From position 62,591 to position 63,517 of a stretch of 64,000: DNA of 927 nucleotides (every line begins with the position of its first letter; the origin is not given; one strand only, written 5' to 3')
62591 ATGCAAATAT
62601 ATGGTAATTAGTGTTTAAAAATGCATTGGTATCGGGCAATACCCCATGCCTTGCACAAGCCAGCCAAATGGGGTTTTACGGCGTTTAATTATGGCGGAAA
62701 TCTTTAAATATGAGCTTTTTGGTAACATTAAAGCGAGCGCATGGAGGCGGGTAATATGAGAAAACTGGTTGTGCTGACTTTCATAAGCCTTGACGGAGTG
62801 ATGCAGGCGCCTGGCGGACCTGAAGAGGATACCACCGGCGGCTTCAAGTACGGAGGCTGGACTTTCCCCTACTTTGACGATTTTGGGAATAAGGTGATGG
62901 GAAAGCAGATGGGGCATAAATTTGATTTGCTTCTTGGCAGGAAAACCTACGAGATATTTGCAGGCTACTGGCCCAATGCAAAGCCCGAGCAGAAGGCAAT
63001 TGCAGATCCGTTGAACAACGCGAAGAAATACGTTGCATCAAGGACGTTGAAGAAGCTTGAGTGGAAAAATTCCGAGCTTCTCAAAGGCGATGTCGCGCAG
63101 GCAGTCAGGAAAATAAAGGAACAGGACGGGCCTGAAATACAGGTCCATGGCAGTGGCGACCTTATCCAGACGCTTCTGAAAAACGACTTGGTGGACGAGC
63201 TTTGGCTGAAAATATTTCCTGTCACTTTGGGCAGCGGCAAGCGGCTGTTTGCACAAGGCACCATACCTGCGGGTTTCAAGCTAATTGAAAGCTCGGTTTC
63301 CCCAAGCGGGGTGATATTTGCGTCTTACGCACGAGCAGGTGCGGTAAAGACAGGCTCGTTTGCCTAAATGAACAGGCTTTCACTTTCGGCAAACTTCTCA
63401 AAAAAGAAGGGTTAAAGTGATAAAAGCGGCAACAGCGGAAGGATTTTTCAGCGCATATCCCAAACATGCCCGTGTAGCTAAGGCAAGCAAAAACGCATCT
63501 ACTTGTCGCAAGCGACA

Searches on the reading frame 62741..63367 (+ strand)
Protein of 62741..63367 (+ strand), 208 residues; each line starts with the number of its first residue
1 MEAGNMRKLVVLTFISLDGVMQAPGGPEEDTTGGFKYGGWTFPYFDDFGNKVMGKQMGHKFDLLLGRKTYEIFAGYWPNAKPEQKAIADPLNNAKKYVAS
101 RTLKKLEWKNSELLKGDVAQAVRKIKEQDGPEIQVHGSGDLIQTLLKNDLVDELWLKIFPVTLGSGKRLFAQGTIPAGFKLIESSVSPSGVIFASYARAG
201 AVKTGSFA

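Call 57: search_protein_families(library=pfam, proteins=[window:62741-63367:+], max_evalue=0.01)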
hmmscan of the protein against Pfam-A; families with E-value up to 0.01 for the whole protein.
window:62741-63367:+ (208 aa): 1 family
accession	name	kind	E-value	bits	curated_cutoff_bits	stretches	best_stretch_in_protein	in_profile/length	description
PF01872.23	RibD_C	-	1e-23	84.6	24.1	1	8-192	2-196/197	RibD C-terminal domain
